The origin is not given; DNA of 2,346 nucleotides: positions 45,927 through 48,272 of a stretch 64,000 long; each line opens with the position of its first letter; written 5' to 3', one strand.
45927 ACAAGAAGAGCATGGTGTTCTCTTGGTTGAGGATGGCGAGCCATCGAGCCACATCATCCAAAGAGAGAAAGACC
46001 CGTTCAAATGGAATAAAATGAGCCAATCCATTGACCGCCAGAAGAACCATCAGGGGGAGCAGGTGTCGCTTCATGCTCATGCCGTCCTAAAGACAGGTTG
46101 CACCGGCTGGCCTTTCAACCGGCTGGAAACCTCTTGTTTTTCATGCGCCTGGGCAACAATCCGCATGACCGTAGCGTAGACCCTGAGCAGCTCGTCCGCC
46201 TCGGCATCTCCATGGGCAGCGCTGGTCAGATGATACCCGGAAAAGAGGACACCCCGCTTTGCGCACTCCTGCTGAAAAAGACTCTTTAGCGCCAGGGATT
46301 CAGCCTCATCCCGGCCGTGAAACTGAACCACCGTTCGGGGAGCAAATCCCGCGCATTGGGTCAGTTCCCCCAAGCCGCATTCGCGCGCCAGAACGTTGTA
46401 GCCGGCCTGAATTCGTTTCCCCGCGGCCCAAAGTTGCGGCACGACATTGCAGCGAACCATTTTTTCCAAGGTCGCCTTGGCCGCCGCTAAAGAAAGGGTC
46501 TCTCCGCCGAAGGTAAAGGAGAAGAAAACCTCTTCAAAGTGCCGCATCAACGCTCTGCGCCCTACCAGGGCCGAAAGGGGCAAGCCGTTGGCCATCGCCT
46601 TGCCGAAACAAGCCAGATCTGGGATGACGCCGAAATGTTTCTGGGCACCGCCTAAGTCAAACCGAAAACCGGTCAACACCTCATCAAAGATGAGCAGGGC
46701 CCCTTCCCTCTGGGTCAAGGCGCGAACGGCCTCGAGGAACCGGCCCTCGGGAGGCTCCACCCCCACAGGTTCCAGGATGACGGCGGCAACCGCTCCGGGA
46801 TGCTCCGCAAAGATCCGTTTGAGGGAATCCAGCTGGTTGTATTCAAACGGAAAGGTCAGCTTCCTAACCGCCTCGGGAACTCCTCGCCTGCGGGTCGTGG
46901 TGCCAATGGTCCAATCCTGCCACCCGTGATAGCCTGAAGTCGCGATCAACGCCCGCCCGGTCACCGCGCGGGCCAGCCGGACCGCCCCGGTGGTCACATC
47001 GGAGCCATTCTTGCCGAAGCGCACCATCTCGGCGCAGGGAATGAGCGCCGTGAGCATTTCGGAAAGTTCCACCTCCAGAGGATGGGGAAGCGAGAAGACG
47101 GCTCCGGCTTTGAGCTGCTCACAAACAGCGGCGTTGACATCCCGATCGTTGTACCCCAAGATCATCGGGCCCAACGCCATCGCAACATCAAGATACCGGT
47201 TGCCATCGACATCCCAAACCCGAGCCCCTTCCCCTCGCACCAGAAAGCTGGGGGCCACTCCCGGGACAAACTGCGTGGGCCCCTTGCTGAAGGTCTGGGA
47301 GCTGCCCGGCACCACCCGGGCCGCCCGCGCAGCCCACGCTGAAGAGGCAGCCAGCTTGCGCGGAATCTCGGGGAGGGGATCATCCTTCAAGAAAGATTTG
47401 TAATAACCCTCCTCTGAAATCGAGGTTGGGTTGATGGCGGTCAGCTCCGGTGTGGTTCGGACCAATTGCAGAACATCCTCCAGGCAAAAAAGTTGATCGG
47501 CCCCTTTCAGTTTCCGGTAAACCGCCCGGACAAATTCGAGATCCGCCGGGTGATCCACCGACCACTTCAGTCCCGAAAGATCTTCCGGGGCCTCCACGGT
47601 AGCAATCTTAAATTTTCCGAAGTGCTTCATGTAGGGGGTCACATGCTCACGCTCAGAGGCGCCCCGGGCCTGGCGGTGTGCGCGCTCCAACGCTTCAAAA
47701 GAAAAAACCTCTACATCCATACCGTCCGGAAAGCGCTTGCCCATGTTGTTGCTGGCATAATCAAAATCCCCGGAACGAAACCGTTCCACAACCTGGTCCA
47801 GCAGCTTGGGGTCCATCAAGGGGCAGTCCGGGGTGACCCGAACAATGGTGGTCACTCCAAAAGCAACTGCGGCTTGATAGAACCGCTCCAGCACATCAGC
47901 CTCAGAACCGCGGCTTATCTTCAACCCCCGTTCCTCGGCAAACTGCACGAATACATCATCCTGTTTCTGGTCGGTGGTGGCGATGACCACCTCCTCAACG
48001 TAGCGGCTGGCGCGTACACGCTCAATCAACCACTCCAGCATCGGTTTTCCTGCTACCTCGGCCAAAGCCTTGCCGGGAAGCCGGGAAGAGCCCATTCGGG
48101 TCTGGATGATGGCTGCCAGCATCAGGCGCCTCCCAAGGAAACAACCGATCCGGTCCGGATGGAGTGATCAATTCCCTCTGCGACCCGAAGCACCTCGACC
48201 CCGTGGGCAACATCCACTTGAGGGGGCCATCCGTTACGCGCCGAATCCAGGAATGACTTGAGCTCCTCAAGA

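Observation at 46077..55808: Pseudaminic-acid-like core with substitutions: formyltransferase in place of PseH, CyTase-aminotransferase fusion beside a Gfo/Idh/MocA oxidoreductase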

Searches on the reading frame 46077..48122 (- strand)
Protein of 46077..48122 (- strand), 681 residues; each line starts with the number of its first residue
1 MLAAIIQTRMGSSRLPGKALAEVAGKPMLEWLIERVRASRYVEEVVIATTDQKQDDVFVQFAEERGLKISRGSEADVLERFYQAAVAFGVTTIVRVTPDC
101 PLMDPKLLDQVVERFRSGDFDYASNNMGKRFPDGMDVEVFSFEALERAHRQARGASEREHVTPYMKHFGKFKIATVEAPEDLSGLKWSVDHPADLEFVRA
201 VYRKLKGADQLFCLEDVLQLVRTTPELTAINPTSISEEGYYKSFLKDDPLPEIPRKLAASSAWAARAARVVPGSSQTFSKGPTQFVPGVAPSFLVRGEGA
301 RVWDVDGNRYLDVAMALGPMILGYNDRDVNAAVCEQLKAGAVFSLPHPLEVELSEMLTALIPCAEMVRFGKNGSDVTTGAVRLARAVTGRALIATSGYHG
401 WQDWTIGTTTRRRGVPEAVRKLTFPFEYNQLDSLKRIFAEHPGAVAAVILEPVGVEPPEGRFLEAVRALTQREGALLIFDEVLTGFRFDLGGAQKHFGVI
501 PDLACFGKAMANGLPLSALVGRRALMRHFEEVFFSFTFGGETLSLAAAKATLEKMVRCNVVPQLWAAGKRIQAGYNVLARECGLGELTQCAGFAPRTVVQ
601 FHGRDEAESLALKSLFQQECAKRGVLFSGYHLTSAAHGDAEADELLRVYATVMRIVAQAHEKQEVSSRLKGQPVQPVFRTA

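Call 3: search_protein_families(library=pfam, proteins=[window:46077-48122:-])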
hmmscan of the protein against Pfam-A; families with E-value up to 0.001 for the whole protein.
window:46077-48122:- (681 aa): 3 families
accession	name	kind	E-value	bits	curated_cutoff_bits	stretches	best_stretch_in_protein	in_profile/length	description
PF00202.27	Aminotran_3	-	7.7e-48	163.6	30.5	1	292-576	11-327/403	Aminotransferase class-III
PF02348.25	CTP_transf_3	-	4e-33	115.5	22.6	1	3-167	1-164/217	Cytidylyltransferase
PF12804.13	NTP_transf_3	-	3.1e-09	37.6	27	1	8-124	10-120/160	MobA-like NTP transferase domain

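Call 4: search_protein_families(library=ncbifam, proteins=[window:46077-48122:-])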
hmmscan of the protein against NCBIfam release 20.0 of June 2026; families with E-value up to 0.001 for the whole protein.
window:46077-48122:- (681 aa): 80 families (the best 25 are shown)
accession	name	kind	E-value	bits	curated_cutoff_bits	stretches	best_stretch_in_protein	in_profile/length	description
NF004856.0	PRK06209.1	equivalog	5.4e-120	400.9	486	1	256-680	7-439/450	glutamate-1-semialdehyde 2,1-aminomutase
NF000818.0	PRK00062.1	subfamily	1.2e-76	258.2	398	1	260-654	6-425/429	glutamate-1-semialdehyde 2,1-aminomutase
TIGR00713.1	hemL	equivalog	9.1e-73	245.3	527.3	1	288-629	28-392/423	glutamate-1-semialdehyde 2,1-aminomutase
NF041362.1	GntE_guanitoxin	equivalog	2.6e-62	210.8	525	1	257-576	5-345/426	guanitoxin biosynthesis PLP-dependent transaminase GntE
NF009055.0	PRK12389.1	equivalog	1.5e-59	201.7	637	1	260-584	6-347/431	glutamate-1-semialdehyde 2,1-aminomutase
NF005993.0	PRK08117.1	subfamily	9.3e-42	143.1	574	2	429-627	190-393/433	aspartate aminotransferase family protein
TIGR00707.1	argD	subfamily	9.1e-40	136.6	410.05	1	293-573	12-304/381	acetylornithine/succinylornithine family transaminase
NF002874.0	PRK03244.1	equivalog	1.4e-39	136.1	457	1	288-576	23-320/399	acetylornithine transaminase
NF004426.0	PRK05769.1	equivalog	9.9e-39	133.3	552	1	294-626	40-404/441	acetyl ornithine aminotransferase family protein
NF002797.0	PRK02936.1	equivalog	1.6e-37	129.2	496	1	294-568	15-296/385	acetylornithine transaminase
NF001864.0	PRK00615.1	equivalog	4.6e-37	127.6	706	1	287-563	32-327/433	glutamate-1-semialdehyde aminotransferase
NF042418.1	LysJ_Th_th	equivalog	5.7e-36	124.2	700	1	294-556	22-293/386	[LysW]-aminoadipate semialdehyde transaminase LysJ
TIGR00700.1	GABAtrnsam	equivalog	1.3e-33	116.3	506.65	1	288-554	13-312/420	4-aminobutyrate--2-oxoglutarate transaminase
NF004718.0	PRK06062.1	subfamily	3e-33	115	472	1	290-570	38-351/454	hypothetical protein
NF049976.1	AmadipTransam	equivalog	3.5e-33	115.1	650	1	288-626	12-377/416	2-aminoadipate transaminase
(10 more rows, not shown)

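Call 9: find_homologous_proteins(query=window:46077-48122:-)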
Query window:46077-48122:- (681 aa): 7841 proteins with E <= 0.001 among 8000 candidates; the best 120 are listed.
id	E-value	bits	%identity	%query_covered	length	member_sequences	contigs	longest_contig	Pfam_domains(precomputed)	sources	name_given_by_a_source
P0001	0.0e+0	1538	100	100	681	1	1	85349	PF00202.28,PF12804.14,PF02348.26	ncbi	-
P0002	0.0e+0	1180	77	100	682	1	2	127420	PF00202.28,PF12804.14,PF02348.26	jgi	-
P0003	6.7e-294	995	65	100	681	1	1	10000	PF00202.28,PF12804.14,PF02348.26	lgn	-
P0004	3.1e-293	992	65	100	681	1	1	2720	PF00202.28,PF12804.14,PF02348.26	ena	-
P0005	2.3e-289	980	63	100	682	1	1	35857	PF00202.28,PF12804.14,PF02348.26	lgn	-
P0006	3.0e-285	966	63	100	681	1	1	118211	PF00202.28,PF12804.14,PF02348.26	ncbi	-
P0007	5.7e-283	958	64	100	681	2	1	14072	PF00202.28,PF12804.14,PF02348.26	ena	-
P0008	9.8e-281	951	62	100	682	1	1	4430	PF00202.28,PF12804.14,PF02348.26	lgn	-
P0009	3.0e-279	946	62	100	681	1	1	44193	PF00202.28,PF12804.14,PF02348.26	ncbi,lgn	-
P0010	4.4e-279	946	61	100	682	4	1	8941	PF00202.28,PF12804.14,PF02348.26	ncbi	-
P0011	6.5e-279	945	64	100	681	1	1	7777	PF00202.28,PF12804.14,PF02348.26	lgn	-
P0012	1.1e-277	941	62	100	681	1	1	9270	PF00202.28,PF12804.14,PF02348.26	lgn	-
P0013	4.0e-277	939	62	100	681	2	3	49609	PF00202.28,PF12804.14,PF02348.26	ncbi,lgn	-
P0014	4.4e-277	939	62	100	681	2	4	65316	PF00202.28,PF12804.14,PF02348.26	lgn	-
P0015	2.0e-276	937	62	100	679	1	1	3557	PF00202.28,PF12804.14,PF02348.26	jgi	jgi:glutamate-1-semialdehyde 2,1-aminomutase/spore coat polysaccharide biosynthesis protein SpsF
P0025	7.9e-269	912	62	100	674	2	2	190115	PF00202.28,PF12804.14,PF02348.26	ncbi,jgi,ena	-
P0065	2.6e-255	867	58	100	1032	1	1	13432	PF01408.29,PF22725.2,PF00202.28,PF02894.23,PF12804.14,PF02348.26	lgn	-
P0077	1.0e-253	862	57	100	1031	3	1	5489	PF01408.29,PF22725.2,PF00202.28,PF02894.23,PF12804.14,PF02348.26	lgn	-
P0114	7.7e-250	849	56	100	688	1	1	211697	PF00202.28,PF12804.14,PF02348.26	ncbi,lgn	ncbi:MAG: aminotransferase class III-fold pyridoxal phosphate-dependent enzyme [Syntrophales bacteri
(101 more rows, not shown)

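Call 10: find_encoding_contigs(protein=P0001, flank=10000, max_places=3)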
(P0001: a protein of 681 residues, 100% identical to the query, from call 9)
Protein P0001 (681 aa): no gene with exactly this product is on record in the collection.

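Call 13: find_related_loci(query=A1, collection=genome_contigs, flank=10000)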
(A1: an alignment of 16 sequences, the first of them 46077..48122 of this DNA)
Query A1 (681 aa) in genome_contigs; peptide patterns used: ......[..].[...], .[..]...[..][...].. (x = any residue, [..] = any of these).
600 stretches matched a pattern (row limit reached: there are more); 596 encode a relative of the query (tblastn E <= 1e-3); the best 80 are kept; 80 distinct loci.
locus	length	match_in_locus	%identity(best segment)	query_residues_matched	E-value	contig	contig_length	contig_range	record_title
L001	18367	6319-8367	49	1-679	0e+0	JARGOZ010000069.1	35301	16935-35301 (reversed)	MAG: Verrucomicrobiales bacterium isolate bin_ji_oxhcr1.018 NODE_693_length_35301_cov_5.383760, whole genome shotgun seq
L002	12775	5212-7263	46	1-679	0e+0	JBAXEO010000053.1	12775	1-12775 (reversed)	MAG: Coriobacteriia bacterium isolate ELA247 MAG247_53, whole genome shotgun sequence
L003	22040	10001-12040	52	5-679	0e+0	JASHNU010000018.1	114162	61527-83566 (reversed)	MAG: Candidatus Sulfotelmatobacter sp. isolate JOPF005 JOPF_N07C_contig_40042, whole genome shotgun sequence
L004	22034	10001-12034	38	4-678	5e-173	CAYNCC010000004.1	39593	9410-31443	MAG TPA_asm: uncultured Alphaproteobacteria bacterium isolate SRP092796_co5_509 genome assembly, contig: NODE_742_length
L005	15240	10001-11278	52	254-679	1e-145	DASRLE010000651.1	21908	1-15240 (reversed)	MAG TPA_asm: Candidatus Saccharimonadales bacterium isolate SMAG_U10180 k141_387964, whole genome shotgun sequence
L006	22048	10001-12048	49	2-679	7e-167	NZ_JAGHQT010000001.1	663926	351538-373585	Endozoicomonas sp. G2_1 NODE_1_length_663926_cov_72.937483, whole genome shotgun sequence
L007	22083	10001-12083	46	1-679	8e-124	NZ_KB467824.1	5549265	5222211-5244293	Janthinobacterium sp. CG3 JANGC3DRAFT_scaffold1.1, whole genome shotgun sequence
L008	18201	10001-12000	48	1-679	4e-161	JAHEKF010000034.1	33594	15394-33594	MAG: Rhodospirillaceae bacterium isolate Ww577 NODE_2761_length_33594_cov_5.903086, whole genome shotgun sequence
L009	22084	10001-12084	47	1-679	4e-162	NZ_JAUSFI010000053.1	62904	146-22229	MAG: Undibacterium sp. isolate E14_maxbin.296 E14_k141_985407, whole genome shotgun sequence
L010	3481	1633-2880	47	266-680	1e-121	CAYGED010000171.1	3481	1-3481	MAG TPA_asm: uncultured Coxiellaceae bacterium isolate ERP113451_co3_76 genome assembly, contig: NODE_31451_length_3481_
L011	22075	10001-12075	59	1-681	0e+0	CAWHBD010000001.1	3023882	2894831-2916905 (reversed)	MAG: uncultured Candidatus Rokubacteria bacterium isolate MFD02840.bin.3.55 genome assembly, contig: contig_10462, whole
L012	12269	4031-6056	44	4-679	1e-151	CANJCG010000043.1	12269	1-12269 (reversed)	MAG: Actinobacteria bacterium isolate RH-23may17-1294 genome assembly, contig: RH-23may17-C40556, whole genome shotgun s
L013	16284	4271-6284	45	4-679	5e-139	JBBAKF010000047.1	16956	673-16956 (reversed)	MAG: Polynucleobacter sp. isolate EUL_030 ctg48-EUL_030, whole genome shotgun sequence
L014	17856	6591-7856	45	256-677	2e-110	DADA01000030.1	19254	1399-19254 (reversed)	MAG TPA_asm: Nitrososphaera sp. UBA210 UBA210_contig_6004, whole genome shotgun sequence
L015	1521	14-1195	47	285-678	3e-119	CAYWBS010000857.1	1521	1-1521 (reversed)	MAG TPA_asm: uncultured Hyphomicrobiaceae bacterium isolate binchicken_co262_39 genome assembly, contig: NODE_119420_len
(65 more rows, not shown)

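Call 17: search_protein_families(library=pfam, proteins=[L001:5399-6295:+, L002:3603-4466:+, L002:4529-5215:+, L003:8373-8969:+, L003:13656-14414:+, L003:14411-15103:+, L006:8971-9918:+, L006:13229-13951:+, L007:8441-9100:+, L007:9087-9995:+], max_evalue=0.01)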
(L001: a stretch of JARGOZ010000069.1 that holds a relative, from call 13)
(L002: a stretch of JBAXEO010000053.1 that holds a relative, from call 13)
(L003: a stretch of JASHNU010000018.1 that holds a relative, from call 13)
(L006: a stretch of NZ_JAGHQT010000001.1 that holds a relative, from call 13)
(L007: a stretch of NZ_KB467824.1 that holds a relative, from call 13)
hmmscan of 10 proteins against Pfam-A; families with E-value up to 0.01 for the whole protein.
L001:5399-6295:+ (298 aa): 1 family
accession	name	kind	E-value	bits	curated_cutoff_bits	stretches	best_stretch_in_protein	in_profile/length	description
PF00248.27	Aldo_ket_red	-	3.6e-23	82.5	24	1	4-281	1-288/291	Aldo/keto reductase family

L002:3603-4466:+ (287 aa): 1 family
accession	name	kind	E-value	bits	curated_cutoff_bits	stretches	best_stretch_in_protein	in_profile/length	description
PF00248.27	Aldo_ket_red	-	8.6e-27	94.4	24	1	2-270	1-286/291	Aldo/keto reductase family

L002:4529-5215:+ (228 aa): 5 families
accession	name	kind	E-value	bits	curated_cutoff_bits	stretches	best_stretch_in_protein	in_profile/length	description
PF13649.12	Methyltransf_25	-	6.2e-13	49.7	27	1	50-142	1-97/97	Methyltransferase domain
PF08241.18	Methyltransf_11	-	2.2e-12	47.9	21.2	1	52-146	2-95/95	Methyltransferase domain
PF08242.18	Methyltransf_12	-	5.6e-09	37.1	30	1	52-144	2-98/98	Methyltransferase domain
PF13489.12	Methyltransf_23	-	1.8e-07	31.4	27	1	49-163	25-133/164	Methyltransferase domain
PF13847.12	Methyltransf_31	-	1.7e-06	28.2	27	1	49-149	6-112/145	Methyltransferase domain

L003:8373-8969:+ (198 aa): 5 families
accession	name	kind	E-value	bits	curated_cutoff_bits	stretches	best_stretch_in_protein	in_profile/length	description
PF13302.13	Acetyltransf_3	-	2.1e-24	87.2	25.4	1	23-161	3-138/138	Acetyltransferase (GNAT) domain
PF13420.13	Acetyltransf_4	-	1.8e-13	51.2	24.3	1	25-181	2-155/155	Acetyltransferase (GNAT) domain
PF00583.31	Acetyltransf_1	-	6.8e-09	36.5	20.7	1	69-160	28-116/116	Acetyltransferase (GNAT) family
PF13523.12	Acetyltransf_8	-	7.6e-07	29.3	27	1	35-165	8-142/145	Acetyltransferase (GNAT) domain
PF13673.13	Acetyltransf_10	-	0.0062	17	23.6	1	108-166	57-113/128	Acetyltransferase (GNAT) domain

L003:13656-14414:+ (252 aa): 1 family
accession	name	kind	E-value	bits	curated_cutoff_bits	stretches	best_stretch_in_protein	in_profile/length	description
PF21553.2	Formyl_trans_C_2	-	1.9e-24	85.5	27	1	173-229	1-57/58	Methionyl-tRNA formyltransferase, C-terminal domain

L003:14411-15103:+ (230 aa): 1 family
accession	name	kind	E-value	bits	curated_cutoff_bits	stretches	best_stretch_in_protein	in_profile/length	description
PF02585.22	PIG-L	-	7.1e-26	91.7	28.2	1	4-130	1-128/129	GlcNAc-PI de-N-acetylase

L006:8971-9918:+ (315 aa): 1 family
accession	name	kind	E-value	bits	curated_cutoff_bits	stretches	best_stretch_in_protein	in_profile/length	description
PF00248.27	Aldo_ket_red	-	1.6e-23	83.7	24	1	2-229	1-244/291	Aldo/keto reductase family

L006:13229-13951:+ (240 aa): 6 families
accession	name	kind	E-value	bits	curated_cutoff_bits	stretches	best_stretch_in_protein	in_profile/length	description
PF05401.17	NodS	-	1.4e-07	32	24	1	61-164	48-147/201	Nodulation protein S (NodS)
PF13847.12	Methyltransf_31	-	1.6e-06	28.3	27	1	55-179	2-127/145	Methyltransferase domain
PF08242.18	Methyltransf_12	-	4.9e-05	24.4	30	1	61-150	1-89/98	Methyltransferase domain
PF13649.12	Methyltransf_25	-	0.00013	23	27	1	61-150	2-90/97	Methyltransferase domain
PF13679.12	Methyltransf_32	-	0.0012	19.2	27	1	39-119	8-87/143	Methyltransferase domain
PF13489.12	Methyltransf_23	-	0.0031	17.7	27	1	43-143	8-101/164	Methyltransferase domain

L007:8441-9100:+ (219 aa): 4 families
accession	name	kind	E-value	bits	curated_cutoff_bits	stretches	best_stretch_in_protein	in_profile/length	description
PF13302.13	Acetyltransf_3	-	4.5e-21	76.4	25.4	1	50-189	1-137/138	Acetyltransferase (GNAT) domain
PF13420.13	Acetyltransf_4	-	2e-05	25.1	24.3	1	63-206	10-151/155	Acetyltransferase (GNAT) domain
PF00583.31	Acetyltransf_1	-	0.00012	22.7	20.7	1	131-189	59-116/116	Acetyltransferase (GNAT) family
PF13523.12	Acetyltransf_8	-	0.00078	19.5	27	1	133-194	81-142/145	Acetyltransferase (GNAT) domain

L007:9087-9995:+ (302 aa): 1 family
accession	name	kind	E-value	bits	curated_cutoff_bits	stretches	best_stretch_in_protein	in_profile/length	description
PF00248.27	Aldo_ket_red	-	5.6e-27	95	24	1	9-274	1-274/291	Aldo/keto reductase family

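Call 25: search_solved_structures(query=window:46077-48122:-, max_evalue=0.00001)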
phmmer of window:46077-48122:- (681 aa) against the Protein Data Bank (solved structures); distinct sequences matched with E-value up to 0.00001: 188 (the best 60 are shown).
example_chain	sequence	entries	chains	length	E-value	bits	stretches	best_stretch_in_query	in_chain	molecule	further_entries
2e7u_A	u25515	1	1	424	2.7e-57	197.8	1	260-592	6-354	Glutamate-1-semialdehyde 2,1-aminomutase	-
6w80_A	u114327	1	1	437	7.4e-56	193.1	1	262-592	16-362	Glutamate-1-semialdehyde 2,1-aminomutase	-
4e77_A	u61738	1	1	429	1.6e-54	188.6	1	263-580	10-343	Glutamate-1-semialdehyde 2,1-aminomutase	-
5hdm_A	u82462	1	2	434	1.7e-54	188.6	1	288-575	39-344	Glutamate-1-semialdehyde 2,1-aminomutase 1, chloroplastic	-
3bs8_A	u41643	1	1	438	8.4e-54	186.3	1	288-644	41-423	Glutamate-1-semialdehyde 2,1-aminomutase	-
3k28_A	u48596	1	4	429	2.5e-53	184.7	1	287-644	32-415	Glutamate-1-semialdehyde 2,1-aminomutase 2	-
2cfb_A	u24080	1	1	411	3.7e-53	184.2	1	291-592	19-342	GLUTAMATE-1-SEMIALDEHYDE 2,1-AMINOMUTASE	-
2gsa_A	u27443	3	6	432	5.5e-53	183.6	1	260-654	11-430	GLUTAMATE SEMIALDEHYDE AMINOTRANSFERASE | PROTEIN (GLUTAMATE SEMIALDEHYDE AMINOTRANSFERASE)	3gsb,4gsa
3fqa_A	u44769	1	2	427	9.7e-53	182.8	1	266-654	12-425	Glutamate-1-semialdehyde 2,1-aminomutase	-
2hoy_A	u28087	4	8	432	1e-52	182.7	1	260-654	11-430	Glutamate-1-semialdehyde 2,1-aminomutase (GSAM) apo-form | Glutamate-1-semialdehyde 2,1-aminomutase (GSAM) pmp-form | Glutamate-1-semialdehyde 2,1-aminomutase (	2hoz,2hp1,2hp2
5i92_A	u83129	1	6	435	1.1e-52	182.6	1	287-593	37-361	Glutamate-1-semialdehyde 2,1-aminomutase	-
3fq8_A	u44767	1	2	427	1.8e-52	181.9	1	266-654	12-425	Glutamate-1-semialdehyde 2,1-aminomutase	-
3fq7_A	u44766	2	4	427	1.8e-52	181.9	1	266-654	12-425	Glutamate-1-semialdehyde 2,1-aminomutase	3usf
2epj_A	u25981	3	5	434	1.3e-50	175.7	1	286-573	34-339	Glutamate-1-semialdehyde 2,1-aminomutase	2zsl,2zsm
6hbs_A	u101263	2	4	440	6.2e-50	173.5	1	265-647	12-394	Aminopentol aminotransferase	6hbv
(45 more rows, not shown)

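Call 39: find_encoding_contigs(protein=P0065, flank=8000, max_places=1)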
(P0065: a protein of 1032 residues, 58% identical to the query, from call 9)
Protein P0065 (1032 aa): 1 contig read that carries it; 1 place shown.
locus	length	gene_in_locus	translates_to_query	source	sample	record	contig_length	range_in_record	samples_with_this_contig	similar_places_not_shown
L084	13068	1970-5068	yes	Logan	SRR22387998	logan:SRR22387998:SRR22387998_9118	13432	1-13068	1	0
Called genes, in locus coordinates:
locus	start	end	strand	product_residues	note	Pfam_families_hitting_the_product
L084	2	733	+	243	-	?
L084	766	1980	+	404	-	PF00155:Aminotran_1_2 (weak), PF01041:DegT_DnrJ_EryC1, PF01053:Cys_Met_Meta_PP (weak)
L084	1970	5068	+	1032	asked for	PF01408:GFO_IDH_MocA, PF02894:GFO_IDH_MocA_C, PF22725:GFO_IDH_MocA_C3, PF02348:CTP_transf_3, PF12804:NTP_transf_3, PF00202:Aminotran_3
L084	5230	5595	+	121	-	PF00583:Acetyltransf_1, PF13302:Acetyltransf_3, PF13508:Acetyltransf_7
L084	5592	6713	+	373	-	PF03102:NeuB, PF08666:SAF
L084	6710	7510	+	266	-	PF13489:Methyltransf_23, PF06080:DUF938 (weak), PF01209:Ubie_methyltran, PF01728:FtsJ (weak), PF13847:Methyltransf_31, PF08241:Methyltransf_11, PF08242:Methyltransf_12, PF13649:Methyltransf_25, +2 more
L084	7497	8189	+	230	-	PF02585:PIG-L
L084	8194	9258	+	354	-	-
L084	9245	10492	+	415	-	PF01575:MaoC_dehydratas, PF13452:FAS1_DH_region (weak), PF00106:adh_short, PF08659:KR, PF13561:adh_short_C2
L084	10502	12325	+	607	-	PF21211:FkbH_N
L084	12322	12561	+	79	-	-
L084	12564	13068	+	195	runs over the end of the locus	PF13302:Acetyltransf_3, PF13420:Acetyltransf_4, PF00583:Acetyltransf_1, PF13523:Acetyltransf_8 (weak)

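Call 45: list_cluster_members(proteins=[P0001, P0121, P0002])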
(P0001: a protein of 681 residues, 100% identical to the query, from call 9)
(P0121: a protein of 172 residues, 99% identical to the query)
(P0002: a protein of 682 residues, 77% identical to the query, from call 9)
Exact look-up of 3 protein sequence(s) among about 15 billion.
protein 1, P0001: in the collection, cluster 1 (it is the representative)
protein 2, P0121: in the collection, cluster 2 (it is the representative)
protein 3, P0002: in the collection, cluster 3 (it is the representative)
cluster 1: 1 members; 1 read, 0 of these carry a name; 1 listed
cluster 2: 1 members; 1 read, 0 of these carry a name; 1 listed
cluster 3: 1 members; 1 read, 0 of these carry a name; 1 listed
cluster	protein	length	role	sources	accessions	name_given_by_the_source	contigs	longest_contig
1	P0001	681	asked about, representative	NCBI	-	-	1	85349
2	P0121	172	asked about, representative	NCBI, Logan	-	-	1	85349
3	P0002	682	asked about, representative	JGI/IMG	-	-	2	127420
